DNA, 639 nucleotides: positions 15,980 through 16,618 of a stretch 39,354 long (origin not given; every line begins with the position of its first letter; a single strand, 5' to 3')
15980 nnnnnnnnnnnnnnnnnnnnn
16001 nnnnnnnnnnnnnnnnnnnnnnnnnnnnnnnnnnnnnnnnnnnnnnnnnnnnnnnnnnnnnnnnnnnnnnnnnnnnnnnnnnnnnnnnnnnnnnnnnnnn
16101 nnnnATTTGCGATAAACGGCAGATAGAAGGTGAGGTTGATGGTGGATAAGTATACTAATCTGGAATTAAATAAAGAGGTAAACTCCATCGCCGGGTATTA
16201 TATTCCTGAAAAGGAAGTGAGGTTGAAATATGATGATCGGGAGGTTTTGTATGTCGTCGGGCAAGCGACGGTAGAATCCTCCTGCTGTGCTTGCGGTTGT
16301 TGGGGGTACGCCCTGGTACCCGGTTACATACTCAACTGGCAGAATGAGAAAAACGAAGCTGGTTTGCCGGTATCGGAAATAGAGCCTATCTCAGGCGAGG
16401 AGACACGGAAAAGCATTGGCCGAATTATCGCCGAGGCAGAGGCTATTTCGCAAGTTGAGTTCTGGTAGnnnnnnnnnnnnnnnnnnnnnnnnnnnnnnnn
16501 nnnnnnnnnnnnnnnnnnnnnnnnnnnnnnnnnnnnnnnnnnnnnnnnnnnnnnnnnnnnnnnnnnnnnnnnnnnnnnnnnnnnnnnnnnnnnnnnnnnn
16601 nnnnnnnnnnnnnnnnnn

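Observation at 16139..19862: Tightly packed ccdA - tlpA-like thioredoxin - DUF1464 ASKHA protein - radical SAM/SPASM operon, facing a Cys-rich small ORF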

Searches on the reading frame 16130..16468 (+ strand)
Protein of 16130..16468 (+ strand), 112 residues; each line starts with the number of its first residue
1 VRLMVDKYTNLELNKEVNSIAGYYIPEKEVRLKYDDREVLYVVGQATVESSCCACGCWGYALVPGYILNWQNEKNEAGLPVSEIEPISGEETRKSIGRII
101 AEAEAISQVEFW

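Call 3: search_protein_families(library=pfam, proteins=[window:16130-16468:+], max_evalue=0.01)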
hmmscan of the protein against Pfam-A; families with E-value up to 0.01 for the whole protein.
window:16130-16468:+ (112 aa): 0 families

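Call 4: search_protein_families(library=ncbifam, proteins=[window:16130-16468:+], max_evalue=0.01)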
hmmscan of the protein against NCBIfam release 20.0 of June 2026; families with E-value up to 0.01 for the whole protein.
window:16130-16468:+ (112 aa): 0 families

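Call 8: find_homologous_proteins(query=window:16139-16468:+)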
Query window:16139-16468:+ (109 aa): 341 proteins with E <= 0.001 among 341 candidates; the best 120 are listed.
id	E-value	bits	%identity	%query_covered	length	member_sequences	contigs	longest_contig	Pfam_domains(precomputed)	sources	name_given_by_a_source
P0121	3.5e-67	242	100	100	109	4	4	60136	-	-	-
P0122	3.7e-54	200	80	100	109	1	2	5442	-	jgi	-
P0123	1.6e-53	198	79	99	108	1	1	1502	-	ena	-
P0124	2.1e-52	194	78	100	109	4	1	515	-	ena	-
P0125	2.7e-49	184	76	99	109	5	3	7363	-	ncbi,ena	-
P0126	1.7e-48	181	73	99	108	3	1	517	-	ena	-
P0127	2.8e-48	181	73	97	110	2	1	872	-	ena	-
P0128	3.6e-48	180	73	100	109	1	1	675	-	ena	-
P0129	4.5e-48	180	72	100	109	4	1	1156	-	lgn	-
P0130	7.6e-48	179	77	96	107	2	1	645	-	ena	-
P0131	3.8e-47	177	72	100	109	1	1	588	-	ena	-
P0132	1.5e-46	175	68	99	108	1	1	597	-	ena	-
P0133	3.8e-46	174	70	100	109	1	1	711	-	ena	-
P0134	4.6e-46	174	71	100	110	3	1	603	-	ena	-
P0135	5.7e-46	173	71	100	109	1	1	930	-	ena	-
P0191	2.7e-43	165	66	99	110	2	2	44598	-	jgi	-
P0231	2.4e-41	158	64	97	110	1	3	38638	-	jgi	-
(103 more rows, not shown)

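Call 23: find_encoding_contigs(protein=P0231, flank=6000, max_places=3)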
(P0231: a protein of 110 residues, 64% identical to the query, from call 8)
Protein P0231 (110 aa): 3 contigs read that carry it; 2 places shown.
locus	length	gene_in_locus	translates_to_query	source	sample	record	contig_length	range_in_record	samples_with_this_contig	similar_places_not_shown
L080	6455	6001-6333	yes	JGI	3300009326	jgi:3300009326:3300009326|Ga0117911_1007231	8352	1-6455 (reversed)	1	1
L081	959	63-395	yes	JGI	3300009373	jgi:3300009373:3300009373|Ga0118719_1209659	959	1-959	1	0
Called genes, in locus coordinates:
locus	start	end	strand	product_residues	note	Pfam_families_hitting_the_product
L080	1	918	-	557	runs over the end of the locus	PF01642:MM_CoA_mutase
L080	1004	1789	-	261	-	PF02146:SIR2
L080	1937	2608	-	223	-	PF00730:HhH-GPD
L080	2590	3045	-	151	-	PF01980:TrmO_N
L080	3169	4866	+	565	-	PF00999:Na_H_Exchanger, PF02254:TrkA_N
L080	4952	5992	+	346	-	PF01118:Semialdhyde_dh, PF22698:Semialdhyde_dhC_1, PF02774:Semialdhyde_dhC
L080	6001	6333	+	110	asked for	-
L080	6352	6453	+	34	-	?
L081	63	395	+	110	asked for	-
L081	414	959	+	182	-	?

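Call 24: find_encoding_contigs(protein=P0191, flank=6000, max_places=3)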
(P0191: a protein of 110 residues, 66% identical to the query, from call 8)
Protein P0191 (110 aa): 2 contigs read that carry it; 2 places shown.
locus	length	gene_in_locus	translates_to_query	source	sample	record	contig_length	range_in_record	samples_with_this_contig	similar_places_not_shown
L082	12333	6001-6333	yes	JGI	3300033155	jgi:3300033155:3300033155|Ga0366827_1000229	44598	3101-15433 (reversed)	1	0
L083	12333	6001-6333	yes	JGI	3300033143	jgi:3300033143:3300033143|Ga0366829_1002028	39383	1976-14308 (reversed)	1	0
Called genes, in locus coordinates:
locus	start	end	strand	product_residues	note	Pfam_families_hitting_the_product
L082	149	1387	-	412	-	PF00682:HMGL-like, PF22617:HCS_D2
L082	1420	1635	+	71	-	-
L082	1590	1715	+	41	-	-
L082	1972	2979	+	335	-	PF07885:Ion_trans_2, PF02254:TrkA_N, PF02080:TrkA_C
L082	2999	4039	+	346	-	PF01118:Semialdhyde_dh, PF22698:Semialdhyde_dhC_1, PF02774:Semialdhyde_dhC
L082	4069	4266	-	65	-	-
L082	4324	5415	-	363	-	PF14072:DndB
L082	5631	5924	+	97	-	-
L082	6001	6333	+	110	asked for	-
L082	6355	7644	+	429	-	PF07690:MFS_1, PF13347:MFS_2, PF12832:MFS_1_like (weak), PF11700:ATG22, PF07690:MFS_1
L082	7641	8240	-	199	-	PF09335:VTT_dom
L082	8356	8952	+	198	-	PF03167:UDG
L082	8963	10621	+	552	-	PF00753:Lactamase_B, PF23023:Anti-Pycsar_Apyc1 (faint), PF12706:Lactamase_B_2, PF22505:RNase_J_b_CASP, PF07521:RMMBL, PF17770:RNase_J_C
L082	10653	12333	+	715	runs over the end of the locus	PF17854:FtsK_alpha, PF01580:FtsK_SpoIIIE, PF09397:FtsK_gamma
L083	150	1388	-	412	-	PF00682:HMGL-like, PF22617:HCS_D2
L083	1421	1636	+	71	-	-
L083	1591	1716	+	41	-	-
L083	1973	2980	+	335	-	PF07885:Ion_trans_2, PF02254:TrkA_N, PF02080:TrkA_C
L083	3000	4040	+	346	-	PF01118:Semialdhyde_dh, PF22698:Semialdhyde_dhC_1, PF02774:Semialdhyde_dhC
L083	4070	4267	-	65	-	-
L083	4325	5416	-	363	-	PF14072:DndB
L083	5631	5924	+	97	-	-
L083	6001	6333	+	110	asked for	-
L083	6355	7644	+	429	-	PF07690:MFS_1, PF13347:MFS_2, PF12832:MFS_1_like (weak), PF11700:ATG22, PF07690:MFS_1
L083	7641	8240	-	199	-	PF09335:VTT_dom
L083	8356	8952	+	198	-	PF03167:UDG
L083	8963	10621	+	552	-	PF00753:Lactamase_B, PF23023:Anti-Pycsar_Apyc1 (faint), PF12706:Lactamase_B_2, PF22505:RNase_J_b_CASP, PF07521:RMMBL, PF17770:RNase_J_C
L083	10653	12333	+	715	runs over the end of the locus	PF17854:FtsK_alpha, PF01580:FtsK_SpoIIIE, PF09397:FtsK_gamma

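Call 59: predict_structure(alignment_id=A1)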
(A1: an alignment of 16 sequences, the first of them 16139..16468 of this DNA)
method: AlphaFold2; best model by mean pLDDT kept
length: 109 residues; sequences in the alignment: 16
mean_pLDDT: 73.0   pTM: 0.63
mean pLDDT of the five models: 73.0, 70.2, 65.4, 62.5, 47.8
residues with pLDDT >= 90: 9; 70-90: 68; 50-70: 14; < 50: 18
segments of 3 or more residues with pLDDT < 50: 1-17
pLDDT, mean of each block of 10 residues (from residue 1): 38 46 84 86 65 69 79 79 87 90 83
secondary structure, 60 per line:
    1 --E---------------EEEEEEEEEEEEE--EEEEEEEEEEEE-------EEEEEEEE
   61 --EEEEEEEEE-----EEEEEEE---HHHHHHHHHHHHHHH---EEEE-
elements in order: E19-31 E34-45 E53-60 E63-71 E77-83 H87-101 E105-108

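Call 61: fold_search(model_id=the predicted structure, library=pdb)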
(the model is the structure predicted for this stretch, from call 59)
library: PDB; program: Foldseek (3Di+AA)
matches with E <= 10: 799; with E <= 0.001: 0
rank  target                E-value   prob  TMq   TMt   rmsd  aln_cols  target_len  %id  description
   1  5i8u_B                8.3e-02  0.33  0.21  0.12  14.3        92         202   10  Crystal Structure of the RV1700 (MT ADPRASE) E142Q mutant (released 2016-10-12)
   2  6bhw_C                9.9e-02  0.47  0.26  0.27  15.6        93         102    9  B. subtilis SsbA (released 2018-12-19)
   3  6wf4                  1.8e-01  0.72  0.25  0.21   8.1        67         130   15  Crystal Structure of TerC Co-crystallized with Polyporic Acid (released 2021-04-07)
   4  7r4w                  1.8e-01  0.28  0.20  0.22  14.7        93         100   14  Single stranded DNA binding protein SSB M5 from Fervidobacterium gondwanense (released 2023-08-23)
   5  6d34_B                2.2e-01  0.66  0.25  0.21   8.1        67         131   15  Apo Crystal Structure of TerC, a Terfestatin Biosynthesis Enzyme (released 2018-06-13)
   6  3ebt                  2.2e-01  0.51  0.24  0.20   9.0        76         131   16  Crystal structure of a ntf2-like protein of unknown function (bpss0132) from burkholderia pseudomallei k96243 at 1.30 A  (released 2008-09-30)
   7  6bhx_C                2.3e-01  0.35  0.25  0.26  13.5        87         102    9  B. subtilis SsbA with DNA (released 2018-12-19)
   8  5yun_D                2.4e-01  0.30  0.24  0.26  14.9        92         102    5  Crystal structure of SSB complexed with myc (released 2018-10-10)
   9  7dep_A                2.6e-01  0.25  0.23  0.25  12.8        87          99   10  S. aureus SsbB with 5-FU (released 2020-12-23)
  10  6p7l_A                2.7e-01  0.44  0.24  0.20   8.2        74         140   14  1.8 Angstrom structure of Aln2 from Streptomyces sp. CM020 (released 2020-06-17)
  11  2chc_A                2.7e-01  0.28  0.28  0.19  12.9       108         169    9  Structure of Rv3472(D26N), a function unknown protein from Mycobacterium tuberculosis (released 2007-05-01)
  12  9jax_B                2.7e-01  0.11  0.18  0.14  13.8        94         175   14  Crystal structure of NUDIX hydrolase from Bacillus methanolicus (released 2025-09-03)
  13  8wv3_C                2.9e-01  0.11  0.18  0.13  13.5        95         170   15  NUDIX hydrolase from Bacillus methanolicus (released 2024-10-30)
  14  8s0e_2                3.1e-01  0.09  0.18  0.07  14.9       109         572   12  H. sapiens OCCM bound to double stranded DNA (released 2024-10-02)
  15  3o52_A                3.2e-01  0.15  0.23  0.16  15.0       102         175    8  Structure of the E.coli GDP-mannose hydrolase (yffh) in complex with tartrate (released 2011-05-11)
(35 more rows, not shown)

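Call 66: search_protein_families(library=padloc, proteins=[window:16139-16468:+], max_evalue=0.01)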
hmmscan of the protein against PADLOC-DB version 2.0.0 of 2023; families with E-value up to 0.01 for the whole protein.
window:16139-16468:+ (109 aa): 0 families
